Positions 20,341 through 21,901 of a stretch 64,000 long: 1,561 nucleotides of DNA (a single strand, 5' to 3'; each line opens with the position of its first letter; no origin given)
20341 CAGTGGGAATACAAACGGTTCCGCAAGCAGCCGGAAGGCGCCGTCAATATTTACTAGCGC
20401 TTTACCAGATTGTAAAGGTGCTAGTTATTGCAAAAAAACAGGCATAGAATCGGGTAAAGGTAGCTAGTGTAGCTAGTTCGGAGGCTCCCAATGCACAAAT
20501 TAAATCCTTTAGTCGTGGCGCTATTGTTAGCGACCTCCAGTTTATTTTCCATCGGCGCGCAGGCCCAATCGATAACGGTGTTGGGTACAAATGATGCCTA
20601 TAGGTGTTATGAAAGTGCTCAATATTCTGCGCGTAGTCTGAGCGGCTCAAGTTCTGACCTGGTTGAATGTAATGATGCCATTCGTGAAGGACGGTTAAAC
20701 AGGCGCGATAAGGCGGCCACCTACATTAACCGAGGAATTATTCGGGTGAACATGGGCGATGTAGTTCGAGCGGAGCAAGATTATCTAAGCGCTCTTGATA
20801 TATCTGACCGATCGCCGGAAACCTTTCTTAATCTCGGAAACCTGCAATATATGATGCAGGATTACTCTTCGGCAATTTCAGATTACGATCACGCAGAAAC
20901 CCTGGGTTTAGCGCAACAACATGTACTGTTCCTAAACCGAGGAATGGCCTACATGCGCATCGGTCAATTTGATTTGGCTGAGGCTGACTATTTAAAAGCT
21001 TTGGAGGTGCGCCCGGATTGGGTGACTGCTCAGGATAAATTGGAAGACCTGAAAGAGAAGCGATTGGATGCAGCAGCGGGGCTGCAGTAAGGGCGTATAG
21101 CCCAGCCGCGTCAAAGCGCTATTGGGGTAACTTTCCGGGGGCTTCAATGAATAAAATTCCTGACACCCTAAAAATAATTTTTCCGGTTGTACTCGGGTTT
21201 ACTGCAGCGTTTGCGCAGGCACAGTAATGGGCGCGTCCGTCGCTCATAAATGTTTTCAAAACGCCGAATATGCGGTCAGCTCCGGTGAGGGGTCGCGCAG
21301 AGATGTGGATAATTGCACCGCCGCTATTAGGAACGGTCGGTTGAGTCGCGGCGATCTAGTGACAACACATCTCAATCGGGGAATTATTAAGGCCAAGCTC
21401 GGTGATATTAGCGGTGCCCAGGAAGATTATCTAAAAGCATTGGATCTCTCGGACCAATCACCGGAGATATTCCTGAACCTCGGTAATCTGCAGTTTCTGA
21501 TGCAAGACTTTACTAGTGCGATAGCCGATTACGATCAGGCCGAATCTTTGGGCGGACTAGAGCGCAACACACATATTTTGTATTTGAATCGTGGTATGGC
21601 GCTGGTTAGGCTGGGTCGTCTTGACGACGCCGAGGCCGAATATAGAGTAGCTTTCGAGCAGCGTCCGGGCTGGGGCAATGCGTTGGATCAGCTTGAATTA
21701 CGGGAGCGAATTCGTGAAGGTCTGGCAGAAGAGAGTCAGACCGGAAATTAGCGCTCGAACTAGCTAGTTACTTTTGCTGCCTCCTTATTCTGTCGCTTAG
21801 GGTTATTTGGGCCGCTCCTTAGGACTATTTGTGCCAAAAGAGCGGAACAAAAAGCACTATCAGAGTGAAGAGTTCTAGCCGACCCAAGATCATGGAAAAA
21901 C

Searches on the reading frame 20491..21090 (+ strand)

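Call 71: search_protein_families(library=pfam, proteins=[window:20491-21090:+], max_evalue=0.00001)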
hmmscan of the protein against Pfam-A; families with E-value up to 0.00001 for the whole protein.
window:20491-21090:+ (199 aa): 6 families
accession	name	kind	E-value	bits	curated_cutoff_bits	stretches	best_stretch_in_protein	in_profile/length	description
PF00515.34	TPR_1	-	2e-19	68.9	27.8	1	147-176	4-33/34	Tetratricopeptide repeat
PF07719.23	TPR_2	-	1.4e-14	53.4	27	0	148-176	5-33/34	Tetratricopeptide repeat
PF13181.12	TPR_8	-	6.4e-11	42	25.7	0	147-176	4-33/34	Tetratricopeptide repeat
PF13424.12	TPR_12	-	3.5e-10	40.4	30.1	0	74-136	2-72/77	Tetratricopeptide repeat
PF13414.12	TPR_11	-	1.1e-08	35.1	26.8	0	94-122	13-41/42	TPR repeat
PF13371.12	TPR_9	-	3.4e-06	27.4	35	0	144-179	29-64/73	Tetratricopeptide repeat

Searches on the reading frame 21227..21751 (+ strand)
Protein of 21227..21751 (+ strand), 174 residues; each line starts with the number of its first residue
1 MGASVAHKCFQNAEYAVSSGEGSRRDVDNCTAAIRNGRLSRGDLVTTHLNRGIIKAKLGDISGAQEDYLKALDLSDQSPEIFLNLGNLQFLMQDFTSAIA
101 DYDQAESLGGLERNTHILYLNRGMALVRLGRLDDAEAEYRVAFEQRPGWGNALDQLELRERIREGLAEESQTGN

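Call 71: search_protein_families(library=pfam, proteins=[window:21227-21751:+], max_evalue=0.00001)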
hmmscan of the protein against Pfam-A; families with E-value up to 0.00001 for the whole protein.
window:21227-21751:+ (174 aa): 9 families
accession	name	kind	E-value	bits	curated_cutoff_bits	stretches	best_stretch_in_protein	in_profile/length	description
PF00515.34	TPR_1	-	2.2e-15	56.2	27.8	0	80-105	2-27/34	Tetratricopeptide repeat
PF07719.23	TPR_2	-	6.6e-15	54.4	27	0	118-148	3-33/34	Tetratricopeptide repeat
PF13181.12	TPR_8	-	1.3e-11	44.1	25.7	0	47-76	3-32/34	Tetratricopeptide repeat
PF13414.12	TPR_11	-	7.7e-11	41.9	26.8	1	56-92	5-41/42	TPR repeat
PF13432.12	TPR_16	-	1.5e-09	38.5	32.7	0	93-147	11-62/65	Tetratricopeptide repeat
PF13424.12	TPR_12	-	2.5e-08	34.4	30.1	0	81-144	5-73/77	Tetratricopeptide repeat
PF13428.12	TPR_14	-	3.4e-07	30.7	23.5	0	118-153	3-38/44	Tetratricopeptide repeat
PF13371.12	TPR_9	-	6.3e-06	26.6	35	0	49-79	33-63/73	Tetratricopeptide repeat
PF13431.12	TPR_17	-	8e-06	26.2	24.4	0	68-99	2-33/34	Tetratricopeptide repeat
